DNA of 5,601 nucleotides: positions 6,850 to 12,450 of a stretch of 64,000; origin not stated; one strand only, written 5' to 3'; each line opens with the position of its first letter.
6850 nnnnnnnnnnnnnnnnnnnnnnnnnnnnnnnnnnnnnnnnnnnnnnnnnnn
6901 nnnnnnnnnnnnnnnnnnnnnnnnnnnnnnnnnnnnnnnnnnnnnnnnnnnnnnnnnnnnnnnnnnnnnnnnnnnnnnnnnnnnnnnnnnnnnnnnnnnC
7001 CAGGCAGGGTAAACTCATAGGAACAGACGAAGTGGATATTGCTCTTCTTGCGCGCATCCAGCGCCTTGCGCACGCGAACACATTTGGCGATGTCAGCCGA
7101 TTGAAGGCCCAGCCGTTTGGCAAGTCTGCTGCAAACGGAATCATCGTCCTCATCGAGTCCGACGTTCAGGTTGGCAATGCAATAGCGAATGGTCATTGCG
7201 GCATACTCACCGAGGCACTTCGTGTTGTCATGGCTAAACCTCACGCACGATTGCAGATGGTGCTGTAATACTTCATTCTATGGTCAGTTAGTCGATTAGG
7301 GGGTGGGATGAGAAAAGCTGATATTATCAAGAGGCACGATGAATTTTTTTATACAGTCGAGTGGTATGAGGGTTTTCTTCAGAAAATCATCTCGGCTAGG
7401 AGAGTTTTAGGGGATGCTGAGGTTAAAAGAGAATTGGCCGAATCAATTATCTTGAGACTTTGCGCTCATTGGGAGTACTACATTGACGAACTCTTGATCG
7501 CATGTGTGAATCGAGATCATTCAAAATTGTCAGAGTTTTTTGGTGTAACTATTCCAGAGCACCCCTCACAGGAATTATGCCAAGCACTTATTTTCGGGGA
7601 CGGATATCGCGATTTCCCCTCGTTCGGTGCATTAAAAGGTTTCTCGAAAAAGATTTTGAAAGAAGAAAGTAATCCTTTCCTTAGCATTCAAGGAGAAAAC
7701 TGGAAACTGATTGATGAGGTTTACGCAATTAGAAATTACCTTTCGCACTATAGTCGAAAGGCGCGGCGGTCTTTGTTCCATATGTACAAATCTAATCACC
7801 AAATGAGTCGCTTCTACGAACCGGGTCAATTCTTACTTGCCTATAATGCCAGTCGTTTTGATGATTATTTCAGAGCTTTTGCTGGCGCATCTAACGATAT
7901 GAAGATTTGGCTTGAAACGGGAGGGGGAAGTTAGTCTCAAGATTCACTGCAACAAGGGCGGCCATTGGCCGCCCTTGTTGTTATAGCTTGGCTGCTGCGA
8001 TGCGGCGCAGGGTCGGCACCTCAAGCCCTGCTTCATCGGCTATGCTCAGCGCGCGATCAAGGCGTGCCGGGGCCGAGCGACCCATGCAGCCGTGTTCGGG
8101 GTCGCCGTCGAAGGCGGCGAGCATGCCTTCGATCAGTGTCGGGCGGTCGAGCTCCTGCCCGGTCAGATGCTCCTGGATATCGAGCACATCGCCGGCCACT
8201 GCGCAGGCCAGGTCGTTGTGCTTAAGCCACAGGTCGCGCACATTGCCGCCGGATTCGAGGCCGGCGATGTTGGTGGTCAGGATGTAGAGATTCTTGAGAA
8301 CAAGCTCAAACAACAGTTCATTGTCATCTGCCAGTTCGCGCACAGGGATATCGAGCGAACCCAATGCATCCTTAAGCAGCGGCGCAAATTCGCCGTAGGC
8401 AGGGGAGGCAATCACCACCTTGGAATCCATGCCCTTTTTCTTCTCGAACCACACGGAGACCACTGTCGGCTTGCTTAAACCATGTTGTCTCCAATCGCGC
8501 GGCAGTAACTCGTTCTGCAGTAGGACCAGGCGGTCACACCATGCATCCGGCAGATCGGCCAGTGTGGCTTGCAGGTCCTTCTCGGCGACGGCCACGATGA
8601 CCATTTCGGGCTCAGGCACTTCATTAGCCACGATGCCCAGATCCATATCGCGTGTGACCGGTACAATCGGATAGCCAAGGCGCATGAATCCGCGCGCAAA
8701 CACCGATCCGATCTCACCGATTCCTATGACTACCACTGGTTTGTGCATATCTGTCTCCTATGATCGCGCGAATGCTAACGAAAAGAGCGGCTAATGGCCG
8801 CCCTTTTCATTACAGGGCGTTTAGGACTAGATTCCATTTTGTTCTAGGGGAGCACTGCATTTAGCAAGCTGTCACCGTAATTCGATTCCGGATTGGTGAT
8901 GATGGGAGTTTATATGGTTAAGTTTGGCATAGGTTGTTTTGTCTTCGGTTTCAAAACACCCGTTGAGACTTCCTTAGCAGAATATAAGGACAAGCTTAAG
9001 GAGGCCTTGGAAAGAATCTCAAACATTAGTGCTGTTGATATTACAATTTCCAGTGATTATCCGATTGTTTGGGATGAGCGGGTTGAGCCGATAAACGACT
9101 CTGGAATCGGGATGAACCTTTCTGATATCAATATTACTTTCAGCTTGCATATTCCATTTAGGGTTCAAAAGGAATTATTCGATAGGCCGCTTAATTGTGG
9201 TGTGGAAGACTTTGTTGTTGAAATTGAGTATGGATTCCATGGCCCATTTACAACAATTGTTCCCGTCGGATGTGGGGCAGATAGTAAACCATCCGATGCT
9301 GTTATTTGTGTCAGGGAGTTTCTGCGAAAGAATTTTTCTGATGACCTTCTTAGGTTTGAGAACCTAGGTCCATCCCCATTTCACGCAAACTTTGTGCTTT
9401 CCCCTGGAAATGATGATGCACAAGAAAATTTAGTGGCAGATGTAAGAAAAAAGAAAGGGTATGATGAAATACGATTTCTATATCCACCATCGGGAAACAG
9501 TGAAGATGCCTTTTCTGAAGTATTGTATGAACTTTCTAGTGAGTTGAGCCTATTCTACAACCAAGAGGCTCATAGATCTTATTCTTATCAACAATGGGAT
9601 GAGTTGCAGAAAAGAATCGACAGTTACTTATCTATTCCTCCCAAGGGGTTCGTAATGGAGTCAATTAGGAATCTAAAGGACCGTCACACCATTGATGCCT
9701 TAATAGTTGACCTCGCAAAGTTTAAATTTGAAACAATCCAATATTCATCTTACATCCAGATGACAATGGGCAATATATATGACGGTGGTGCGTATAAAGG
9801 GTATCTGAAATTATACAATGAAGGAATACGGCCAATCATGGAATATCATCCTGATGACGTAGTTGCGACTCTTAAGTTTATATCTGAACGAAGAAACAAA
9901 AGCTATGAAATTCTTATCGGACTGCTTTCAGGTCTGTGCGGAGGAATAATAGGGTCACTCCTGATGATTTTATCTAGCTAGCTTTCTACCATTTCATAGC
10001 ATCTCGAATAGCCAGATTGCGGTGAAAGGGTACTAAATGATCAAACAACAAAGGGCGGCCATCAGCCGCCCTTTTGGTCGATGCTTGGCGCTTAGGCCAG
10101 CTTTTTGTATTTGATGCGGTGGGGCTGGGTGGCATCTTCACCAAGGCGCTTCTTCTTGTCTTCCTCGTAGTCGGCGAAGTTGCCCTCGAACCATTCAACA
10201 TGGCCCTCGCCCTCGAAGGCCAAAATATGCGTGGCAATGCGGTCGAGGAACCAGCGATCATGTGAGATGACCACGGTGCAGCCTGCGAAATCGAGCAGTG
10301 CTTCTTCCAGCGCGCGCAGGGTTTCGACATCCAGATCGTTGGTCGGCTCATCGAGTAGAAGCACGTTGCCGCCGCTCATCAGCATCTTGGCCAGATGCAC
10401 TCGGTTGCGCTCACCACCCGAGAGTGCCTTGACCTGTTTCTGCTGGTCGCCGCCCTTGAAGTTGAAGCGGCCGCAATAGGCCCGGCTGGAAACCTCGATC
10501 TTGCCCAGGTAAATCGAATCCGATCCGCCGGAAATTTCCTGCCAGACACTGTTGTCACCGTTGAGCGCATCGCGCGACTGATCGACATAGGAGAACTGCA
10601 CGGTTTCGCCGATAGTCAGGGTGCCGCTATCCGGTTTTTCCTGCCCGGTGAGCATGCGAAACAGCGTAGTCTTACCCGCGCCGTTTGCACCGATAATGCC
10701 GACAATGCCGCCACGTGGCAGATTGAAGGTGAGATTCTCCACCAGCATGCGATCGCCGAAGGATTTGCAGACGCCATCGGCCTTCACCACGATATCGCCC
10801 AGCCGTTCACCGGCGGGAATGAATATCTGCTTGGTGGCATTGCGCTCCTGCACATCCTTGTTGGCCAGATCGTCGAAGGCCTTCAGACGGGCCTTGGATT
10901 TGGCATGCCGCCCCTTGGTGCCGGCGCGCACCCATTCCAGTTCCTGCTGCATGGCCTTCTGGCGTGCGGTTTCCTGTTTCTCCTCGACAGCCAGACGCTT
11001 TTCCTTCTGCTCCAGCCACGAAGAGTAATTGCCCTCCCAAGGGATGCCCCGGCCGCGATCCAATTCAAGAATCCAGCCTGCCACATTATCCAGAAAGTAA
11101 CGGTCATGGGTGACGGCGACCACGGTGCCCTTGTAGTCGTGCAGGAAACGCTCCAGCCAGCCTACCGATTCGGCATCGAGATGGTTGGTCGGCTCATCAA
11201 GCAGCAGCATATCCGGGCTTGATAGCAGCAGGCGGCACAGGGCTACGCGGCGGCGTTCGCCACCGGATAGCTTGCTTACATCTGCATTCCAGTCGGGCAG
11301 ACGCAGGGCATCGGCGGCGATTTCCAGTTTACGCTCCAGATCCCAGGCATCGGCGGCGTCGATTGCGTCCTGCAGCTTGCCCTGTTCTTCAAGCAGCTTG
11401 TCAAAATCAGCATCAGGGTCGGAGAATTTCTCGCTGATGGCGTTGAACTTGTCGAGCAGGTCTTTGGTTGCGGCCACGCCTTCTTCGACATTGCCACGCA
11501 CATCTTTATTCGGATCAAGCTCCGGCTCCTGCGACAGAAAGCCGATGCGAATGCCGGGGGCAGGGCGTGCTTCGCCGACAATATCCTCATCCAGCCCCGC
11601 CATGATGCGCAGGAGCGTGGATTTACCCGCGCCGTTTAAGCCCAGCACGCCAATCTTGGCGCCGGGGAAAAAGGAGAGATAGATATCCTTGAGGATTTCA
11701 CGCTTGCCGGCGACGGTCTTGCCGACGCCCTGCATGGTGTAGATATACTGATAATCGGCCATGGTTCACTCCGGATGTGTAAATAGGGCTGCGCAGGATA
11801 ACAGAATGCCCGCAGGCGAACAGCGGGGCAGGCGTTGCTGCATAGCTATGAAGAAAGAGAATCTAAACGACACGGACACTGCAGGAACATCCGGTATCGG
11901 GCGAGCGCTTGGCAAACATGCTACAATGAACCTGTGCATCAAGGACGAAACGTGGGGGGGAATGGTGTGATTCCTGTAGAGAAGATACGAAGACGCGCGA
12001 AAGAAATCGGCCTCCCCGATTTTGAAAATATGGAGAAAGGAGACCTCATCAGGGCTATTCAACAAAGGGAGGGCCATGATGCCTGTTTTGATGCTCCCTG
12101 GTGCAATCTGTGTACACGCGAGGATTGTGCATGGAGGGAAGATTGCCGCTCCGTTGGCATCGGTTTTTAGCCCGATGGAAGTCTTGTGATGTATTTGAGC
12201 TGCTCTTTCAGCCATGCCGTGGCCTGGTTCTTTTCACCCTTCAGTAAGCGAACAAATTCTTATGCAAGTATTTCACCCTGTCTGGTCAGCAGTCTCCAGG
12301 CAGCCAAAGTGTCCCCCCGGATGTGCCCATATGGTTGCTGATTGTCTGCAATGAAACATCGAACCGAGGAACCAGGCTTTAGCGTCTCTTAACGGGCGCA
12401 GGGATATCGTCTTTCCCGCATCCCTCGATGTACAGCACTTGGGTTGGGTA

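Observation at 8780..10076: AT-rich 355-aa tail-anchored orphan gene bracketed by two copies of the same palindromic hairpin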

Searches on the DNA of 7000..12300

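Call 39: search_rna_families(source=window, start=7000, end=12300, threshold=evalue, max_evalue=1)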
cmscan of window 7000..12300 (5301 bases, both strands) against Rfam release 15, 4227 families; matches with E-value up to 1: 2.
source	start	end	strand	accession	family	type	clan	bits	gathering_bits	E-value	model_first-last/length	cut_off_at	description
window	10047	10086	-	RF02054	STnc420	Gene; sRNA;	-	24.6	70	0.17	15-54/58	no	Salmonella enterica sRNA STnc420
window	7897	7984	-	RF01808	MicX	Gene; sRNA;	-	20.8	75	0.23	1-194/194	no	MicX Vibrio cholerae sRNA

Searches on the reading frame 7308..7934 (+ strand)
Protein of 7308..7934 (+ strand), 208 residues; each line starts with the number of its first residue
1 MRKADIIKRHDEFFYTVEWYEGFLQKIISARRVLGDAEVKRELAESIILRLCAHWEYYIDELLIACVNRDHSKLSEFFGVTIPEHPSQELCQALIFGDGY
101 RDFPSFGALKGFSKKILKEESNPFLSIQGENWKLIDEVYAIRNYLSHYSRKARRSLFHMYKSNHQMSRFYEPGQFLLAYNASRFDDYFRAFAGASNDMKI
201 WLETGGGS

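Call 7: search_protein_families(library=pfam, proteins=[window:7308-7934:+], max_evalue=0.1)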
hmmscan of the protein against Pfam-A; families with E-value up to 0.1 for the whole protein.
window:7308-7934:+ (208 aa): 2 families
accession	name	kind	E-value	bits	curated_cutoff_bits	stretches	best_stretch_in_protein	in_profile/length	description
PF18735.6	HEPN_RiboL-PSP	-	1.1e-05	25.9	28.4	1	32-143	22-154/191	RiboL-PSP-HEPN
PF18739.6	HEPN_Apea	-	0.0029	18.5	24.4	1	113-179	58-124/136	Apea-like HEPN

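Call 8: search_protein_families(library=padloc, proteins=[window:7308-7934:+], max_evalue=1)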
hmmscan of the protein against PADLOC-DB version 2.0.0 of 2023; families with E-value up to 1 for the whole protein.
window:7308-7934:+ (208 aa): 2 families
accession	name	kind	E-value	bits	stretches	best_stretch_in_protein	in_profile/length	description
PDLC01679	Cas13-ApeA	-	0.00081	17.3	1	115-156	113-153/187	Cas13-ApeA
PDLC01680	Cas13-ApeA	-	0.017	13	1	116-160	109-152/175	Cas13-ApeA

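Call 29: search_protein_families(library=phrogs, proteins=[window:7308-7934:+], max_evalue=1)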
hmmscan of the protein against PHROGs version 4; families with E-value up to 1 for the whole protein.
window:7308-7934:+ (208 aa): 0 families

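Call 30: search_protein_families(library=ncbifam, proteins=[window:7308-7934:+], max_evalue=0.1)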
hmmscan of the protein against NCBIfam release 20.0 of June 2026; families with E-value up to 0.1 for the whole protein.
window:7308-7934:+ (208 aa): 0 families

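Call 45: find_homologous_proteins(query=window:7308-7934:+, max_evalue=0.01)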
Query window:7308-7934:+ (208 aa): 314 proteins with E <= 0.01 among 403 candidates; the best 120 are listed.
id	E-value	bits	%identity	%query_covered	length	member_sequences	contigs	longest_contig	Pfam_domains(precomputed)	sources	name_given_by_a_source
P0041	1.8e-138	477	100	100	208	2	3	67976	PF18735.7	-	-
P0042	1.0e-103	364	78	98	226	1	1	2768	-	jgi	jgi:hypothetical protein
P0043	1.1e-100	354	76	98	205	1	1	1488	PF18735.7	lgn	-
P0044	4.1e-97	342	72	98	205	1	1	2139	PF18735.7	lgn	-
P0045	7.9e-97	341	72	98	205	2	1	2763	-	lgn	-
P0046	1.1e-95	337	73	97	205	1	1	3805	PF18735.7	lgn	-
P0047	6.6e-95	335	72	98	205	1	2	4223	-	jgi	jgi:hypothetical protein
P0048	2.2e-94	333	71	97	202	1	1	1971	-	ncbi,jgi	-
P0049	2.5e-94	333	70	98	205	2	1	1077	-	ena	-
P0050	1.3e-93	331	70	98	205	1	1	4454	-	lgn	-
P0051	1.4e-90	321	68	98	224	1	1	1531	-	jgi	-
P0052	5.0e-90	319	68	98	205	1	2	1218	-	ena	-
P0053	4.9e-89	316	68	97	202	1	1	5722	-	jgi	-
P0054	2.8e-81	290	65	97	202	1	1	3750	-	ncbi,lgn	ncbi:MAG: hypothetical protein AAFY56_14740 [Pseudomonadota bacterium]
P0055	6.5e-81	289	63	97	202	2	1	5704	-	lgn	-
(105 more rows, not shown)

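Call 46: find_encoding_contigs(protein=P0042, flank=3000, max_places=3)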
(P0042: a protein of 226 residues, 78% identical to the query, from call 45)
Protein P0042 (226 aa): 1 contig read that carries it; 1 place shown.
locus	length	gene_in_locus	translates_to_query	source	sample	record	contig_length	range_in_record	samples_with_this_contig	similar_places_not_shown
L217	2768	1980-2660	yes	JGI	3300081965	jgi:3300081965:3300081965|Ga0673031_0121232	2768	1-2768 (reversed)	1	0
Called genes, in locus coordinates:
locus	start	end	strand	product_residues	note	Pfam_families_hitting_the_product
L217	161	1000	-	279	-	PF27235:AF_1680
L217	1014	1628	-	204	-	-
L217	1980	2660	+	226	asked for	-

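Call 47: find_encoding_contigs(protein=P0047, flank=4000, max_places=3)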
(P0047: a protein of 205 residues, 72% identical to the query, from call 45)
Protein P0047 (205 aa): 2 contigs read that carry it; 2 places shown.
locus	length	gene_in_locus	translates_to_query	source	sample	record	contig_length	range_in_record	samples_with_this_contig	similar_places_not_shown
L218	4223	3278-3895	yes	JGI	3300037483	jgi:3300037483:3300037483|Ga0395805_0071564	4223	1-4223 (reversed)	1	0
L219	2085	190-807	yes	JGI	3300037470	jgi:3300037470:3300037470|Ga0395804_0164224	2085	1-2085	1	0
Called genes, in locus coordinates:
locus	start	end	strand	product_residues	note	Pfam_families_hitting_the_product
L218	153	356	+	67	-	-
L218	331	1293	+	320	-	PF01972:SDH_protease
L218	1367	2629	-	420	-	PF00078:RVT_1, PF08388:GIIM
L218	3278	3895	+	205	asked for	-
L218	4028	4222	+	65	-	?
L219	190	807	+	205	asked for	-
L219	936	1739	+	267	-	PF13588:HSDR_N_2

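Call 48: find_encoding_contigs(protein=P0050, flank=4000, max_places=3)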
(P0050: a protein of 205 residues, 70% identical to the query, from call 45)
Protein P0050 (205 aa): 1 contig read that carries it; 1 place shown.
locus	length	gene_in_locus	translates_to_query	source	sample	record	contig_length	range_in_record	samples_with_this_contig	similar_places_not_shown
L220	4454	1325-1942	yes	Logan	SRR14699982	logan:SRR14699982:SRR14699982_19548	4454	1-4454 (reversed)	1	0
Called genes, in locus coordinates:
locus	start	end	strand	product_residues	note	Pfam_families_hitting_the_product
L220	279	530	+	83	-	-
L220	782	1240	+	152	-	-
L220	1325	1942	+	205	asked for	-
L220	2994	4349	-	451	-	PF07804:HipA_C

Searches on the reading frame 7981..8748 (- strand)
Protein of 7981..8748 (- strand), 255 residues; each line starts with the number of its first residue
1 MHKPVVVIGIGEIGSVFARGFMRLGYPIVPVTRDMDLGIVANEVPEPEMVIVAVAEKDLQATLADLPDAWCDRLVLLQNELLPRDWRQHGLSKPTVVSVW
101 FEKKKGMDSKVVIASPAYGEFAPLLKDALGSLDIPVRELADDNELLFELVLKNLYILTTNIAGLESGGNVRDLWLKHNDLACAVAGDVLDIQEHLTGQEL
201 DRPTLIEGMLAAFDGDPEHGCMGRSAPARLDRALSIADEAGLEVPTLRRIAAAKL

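Call 7: search_protein_families(library=pfam, proteins=[window:7981-8748:-], max_evalue=0.1)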
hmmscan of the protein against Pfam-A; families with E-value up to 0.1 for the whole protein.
window:7981-8748:- (255 aa): 1 family
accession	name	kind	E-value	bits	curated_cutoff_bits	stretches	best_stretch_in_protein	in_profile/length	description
PF03807.23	F420_oxidored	-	0.0017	19.4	21.6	0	5-74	2-87/94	NADP oxidoreductase coenzyme F420-dependent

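Call 11: find_related_loci(query=window:7981-8748:-, collection=genome_contigs, flank=8000)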
Query window:7981-8748:- (255 aa) in genome_contigs; peptide patterns used: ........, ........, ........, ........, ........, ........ (x = any residue, [..] = any of these).
276 stretches matched a pattern; 227 encode a relative of the query (tblastn E <= 1e-3); the best 80 are kept; 80 distinct loci.
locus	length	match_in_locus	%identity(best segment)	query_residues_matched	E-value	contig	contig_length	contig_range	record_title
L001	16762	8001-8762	87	1-254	4e-145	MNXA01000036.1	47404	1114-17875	MAG: Zetaproteobacteria bacterium CG1_02_55_237 cg1_0.2_scaffold_383_c, whole genome shotgun sequence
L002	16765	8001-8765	85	1-255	4e-142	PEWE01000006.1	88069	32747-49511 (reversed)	MAG: Zetaproteobacteria bacterium CG06_land_8_20_14_3_00_59_53 CG06_land_8_20_14_3.00_150_scaffold_19_c, whole genome sh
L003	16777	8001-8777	83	1-255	2e-141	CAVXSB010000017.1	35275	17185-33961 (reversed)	MAG: uncultured Zetaproteobacteria bacterium isolate MFD02923.bin.1.44 genome assembly, contig: contig_46932, whole geno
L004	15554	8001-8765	82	1-255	1e-139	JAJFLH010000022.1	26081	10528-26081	MAG: Mariprofundus sp. isolate OFTM252 OFTM252_21, whole genome shotgun sequence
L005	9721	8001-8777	82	1-255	1e-138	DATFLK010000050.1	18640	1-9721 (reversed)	MAG TPA_asm: Mariprofundaceae bacterium isolate SMAG_U9196 k141_224059, whole genome shotgun sequence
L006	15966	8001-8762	79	1-254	1e-136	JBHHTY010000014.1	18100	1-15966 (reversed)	MAG: Mariprofundus sp. isolate S.9.sp1_bin.5 NODE_450_length_18100_cov_5.866833, whole genome shotgun sequence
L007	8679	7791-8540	82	1-250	3e-136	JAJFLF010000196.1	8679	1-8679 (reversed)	MAG: Mariprofundus sp. isolate OFTM13 OFTM13_195, whole genome shotgun sequence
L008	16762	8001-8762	80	1-254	8e-136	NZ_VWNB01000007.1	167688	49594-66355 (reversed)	Mariprofundus sp. KV NODE_7_length_167688_cov_250.362459, whole genome shotgun sequence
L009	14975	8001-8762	80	1-254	4e-135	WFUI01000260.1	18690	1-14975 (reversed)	MAG: Mariprofundus sp. isolate S139_64 k151_65100, whole genome shotgun sequence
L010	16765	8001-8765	79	1-255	6e-135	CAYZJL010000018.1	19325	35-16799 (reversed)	MAG TPA_asm: uncultured Zetaproteobacteria bacterium isolate binchicken_co253_87 genome assembly, contig: NODE_1572_leng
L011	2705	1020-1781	79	1-254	2e-141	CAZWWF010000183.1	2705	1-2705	MAG TPA_asm: uncultured Zetaproteobacteria bacterium isolate binchicken_co64_88 genome assembly, contig: NODE_22429_leng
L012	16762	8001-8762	79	1-254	3e-134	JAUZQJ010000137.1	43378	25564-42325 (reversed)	MAG: Mariprofundus sp. isolate 12ROV9_HD23C-AMOR20_M1282 AMOR20_M1282_contig137, whole genome shotgun sequence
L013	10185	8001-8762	78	1-254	2e-134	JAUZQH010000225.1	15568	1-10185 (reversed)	MAG: Mariprofundus sp. isolate GS19_ROV18_BS07-AMOR20_M1280 AMOR20_M1280_contig225, whole genome shotgun sequence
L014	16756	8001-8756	80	1-252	1e-133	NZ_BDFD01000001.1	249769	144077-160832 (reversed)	Mariprofundus micogutta strain ET2, whole genome shotgun sequence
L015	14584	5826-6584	80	1-253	3e-133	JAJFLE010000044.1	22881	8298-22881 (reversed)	MAG: Mariprofundus sp. isolate OFTM123 OFTM123_43, whole genome shotgun sequence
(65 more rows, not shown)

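Call 30: search_protein_families(library=ncbifam, proteins=[window:7981-8748:-], max_evalue=0.1)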
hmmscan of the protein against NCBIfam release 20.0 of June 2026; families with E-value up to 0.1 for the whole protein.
window:7981-8748:- (255 aa): 1 family
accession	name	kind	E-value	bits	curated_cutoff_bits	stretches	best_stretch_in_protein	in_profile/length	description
NF008400.0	PRK11199.1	equivalog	0.024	13.6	273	1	4-67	100-163/374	bifunctional chorismate mutase/prephenate dehydrogenase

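Call 65: find_related_loci(query=window:7981-8748:-, collection=metagenome_contigs, flank=5000)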
Query window:7981-8748:- (255 aa) in metagenome_contigs; peptide patterns used: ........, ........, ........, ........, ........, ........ (x = any residue, [..] = any of these).
380 stretches matched a pattern; 330 encode a relative of the query (tblastn E <= 1e-3); the best 80 are kept; 80 distinct loci.
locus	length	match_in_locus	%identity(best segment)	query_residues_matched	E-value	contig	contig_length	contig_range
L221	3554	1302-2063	88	1-254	2e-155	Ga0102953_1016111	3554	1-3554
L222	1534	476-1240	89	1-255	2e-163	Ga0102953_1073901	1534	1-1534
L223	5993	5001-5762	88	1-254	6e-148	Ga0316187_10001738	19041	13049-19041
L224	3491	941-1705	86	1-255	1e-151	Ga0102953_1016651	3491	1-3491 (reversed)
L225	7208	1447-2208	87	1-254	4e-146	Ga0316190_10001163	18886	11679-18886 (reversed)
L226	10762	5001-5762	87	1-254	2e-145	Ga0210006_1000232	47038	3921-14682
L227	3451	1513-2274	85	1-254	5e-150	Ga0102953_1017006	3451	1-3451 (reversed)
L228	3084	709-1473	84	1-255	5e-150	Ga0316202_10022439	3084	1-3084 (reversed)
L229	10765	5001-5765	85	1-255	2e-142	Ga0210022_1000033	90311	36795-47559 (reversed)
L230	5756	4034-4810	82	1-255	1e-139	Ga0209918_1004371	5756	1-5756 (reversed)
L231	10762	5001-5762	82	1-254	2e-138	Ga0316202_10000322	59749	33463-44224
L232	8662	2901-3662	80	1-254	2e-137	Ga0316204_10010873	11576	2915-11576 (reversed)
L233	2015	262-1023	80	1-254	3e-146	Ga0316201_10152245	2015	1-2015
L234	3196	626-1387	80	1-254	5e-141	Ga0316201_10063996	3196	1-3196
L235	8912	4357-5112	80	1-252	5e-136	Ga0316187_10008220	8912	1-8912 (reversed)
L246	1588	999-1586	90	1-196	6e-123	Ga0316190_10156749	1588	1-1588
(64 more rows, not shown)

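Call 70: search_protein_families(library=pfam, proteins=[L221:424-1143:+, L221:2204-2941:-, L227:396-1331:-, L246:138-821:-, L224:244-696:-, L224:1767-2255:-, L224:2374-2958:-, L222:24-410:-, L002:7583-7918:+], max_evalue=0.1)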
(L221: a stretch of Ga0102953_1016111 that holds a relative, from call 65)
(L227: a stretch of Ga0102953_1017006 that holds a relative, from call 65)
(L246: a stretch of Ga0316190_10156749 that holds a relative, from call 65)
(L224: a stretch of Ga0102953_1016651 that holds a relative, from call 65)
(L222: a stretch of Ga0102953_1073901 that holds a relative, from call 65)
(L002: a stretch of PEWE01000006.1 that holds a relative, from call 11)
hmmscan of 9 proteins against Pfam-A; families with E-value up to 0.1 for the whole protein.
L221:424-1143:+ (239 aa): 1 family
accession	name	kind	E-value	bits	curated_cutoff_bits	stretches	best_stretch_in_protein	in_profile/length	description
PF18928.5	DUF5677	-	0.011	16.3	27.1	1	89-140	3-56/166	Family of unknown function (DUF5677)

L221:2204-2941:- (245 aa): 3 families
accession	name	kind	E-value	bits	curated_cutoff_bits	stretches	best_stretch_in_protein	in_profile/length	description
PF13455.12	MUG113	-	5.5e-16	59.4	22.3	1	174-241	1-71/73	Meiotically up-regulated gene 113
PF10544.15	T5orf172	-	4.3e-08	34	20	1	163-237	1-94/101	T5orf172 domain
PF18780.6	HNH_repeat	-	0.0045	17.7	26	1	3-55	3-53/54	Homing endonuclease associated repeat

L227:396-1331:- (311 aa): 4 families
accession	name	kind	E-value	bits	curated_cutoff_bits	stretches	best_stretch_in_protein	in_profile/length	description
PF22809.1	DUF7014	-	1.3e-47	161.6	27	1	179-307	6-134/137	Domain of unknown function (DUF7014)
PF18863.6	AbiJ_NTD4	-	3.8e-22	79.8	34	1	5-173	1-150/152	AbiJ N-terminal domain 4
PF13041.12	PPR_2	-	0.06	13.9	30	0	4-25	23-42/50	PPR repeat family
PF06925.17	MGDG_synth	-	0.08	13.5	25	0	36-94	21-78/169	Monogalactosyldiacylglycerol (MGDG) synthase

L246:138-821:- (227 aa): 0 families

L224:244-696:- (150 aa): 0 families

L224:1767-2255:- (162 aa): 3 families
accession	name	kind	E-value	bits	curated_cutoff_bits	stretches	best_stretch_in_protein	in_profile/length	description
PF08592.16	Anthrone_oxy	-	5.5e-17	62.3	27.3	1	57-153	1-105/106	Anthrone oxygenase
PF04932.20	Wzy_C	-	0.0018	18.5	31.7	1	60-142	18-90/149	O-Antigen ligase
PF17285.8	PRMT5_TIM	-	0.0021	17.8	30.2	1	71-160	85-168/252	PRMT5 TIM barrel domain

L224:2374-2958:- (194 aa): 1 family
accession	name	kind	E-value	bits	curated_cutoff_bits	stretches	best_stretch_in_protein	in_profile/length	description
PF01980.22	TrmO_N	-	5.6e-41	139.8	26.8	1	54-168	2-116/116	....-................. O N-terminal domain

L222:24-410:- (128 aa): 7 families
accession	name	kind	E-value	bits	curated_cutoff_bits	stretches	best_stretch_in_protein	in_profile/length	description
PF24922.1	ACBP4_C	-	0.00094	19.8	31.2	1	61-128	3-69/105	Acyl-CoA-binding domain-containing protein 4-6, C-terminal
PF08702.15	Fib_alpha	-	0.0014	19.2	29.9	1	43-126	24-110/143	Fibrinogen alpha/beta chain family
PF07464.16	ApoLp-III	-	0.0089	16.6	36.3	1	43-119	44-116/146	Apolipophorin-III precursor (apoLp-III)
PF05597.16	Phasin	-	0.012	16.1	28.8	1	64-122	28-86/126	Poly(hydroxyalcanoate) granule associated protein (phasin)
PF06825.17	HSBP1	-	0.016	15.5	28.6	0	89-125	12-48/51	Heat shock factor binding protein 1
PF14523.12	Syntaxin_2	-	0.026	15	26.5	1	59-113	5-57/134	Syntaxin-like protein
PF23991.1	DUF7310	-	0.095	13.6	40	0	71-127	6-53/83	Coiled-coil region of unknown function (DUF7310)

L002:7583-7918:+ (111 aa): 2 families
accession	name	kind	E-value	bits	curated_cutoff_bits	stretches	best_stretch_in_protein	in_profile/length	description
PF20312.3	DUF6608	-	0.01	16.2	24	1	25-65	67-107/131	Family of unknown function (DUF6608)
PF06126.16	Herpes_LAMP2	-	0.093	11.8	27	0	51-103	144-195/510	Herpesvirus Latent membrane protein 2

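Call 71: search_protein_families(library=padloc, proteins=[L221:424-1143:+, L221:2204-2941:-, L227:396-1331:-, L246:138-821:-, L224:244-696:-, L224:1767-2255:-, L222:24-410:-], max_evalue=0.1)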
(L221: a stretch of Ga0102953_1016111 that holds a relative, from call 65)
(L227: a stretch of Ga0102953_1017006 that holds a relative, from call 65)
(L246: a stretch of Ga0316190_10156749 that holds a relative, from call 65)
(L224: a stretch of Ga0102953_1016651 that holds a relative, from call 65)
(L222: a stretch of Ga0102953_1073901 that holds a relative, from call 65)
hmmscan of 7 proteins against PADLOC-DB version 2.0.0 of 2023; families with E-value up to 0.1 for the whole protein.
L221:424-1143:+ (239 aa): 0 families

L221:2204-2941:- (245 aa): 2 families
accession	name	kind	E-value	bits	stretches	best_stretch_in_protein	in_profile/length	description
PDLC05041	PDC-S57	-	3.6e-05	21.5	1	163-233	6-83/212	-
PDLC05043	PDC-S57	-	0.0086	13.7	1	163-219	5-65/221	-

L227:396-1331:- (311 aa): 2 families
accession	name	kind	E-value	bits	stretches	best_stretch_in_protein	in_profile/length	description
PDLC04997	PDC-S32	-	5.6e-09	34.1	1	7-224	10-211/285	-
PDLC04996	PDC-S32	-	0.0019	15.9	1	89-224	79-205/280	-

L246:138-821:- (227 aa): 0 families

L224:244-696:- (150 aa): 0 families

L224:1767-2255:- (162 aa): 0 families

L222:24-410:- (128 aa): 0 families
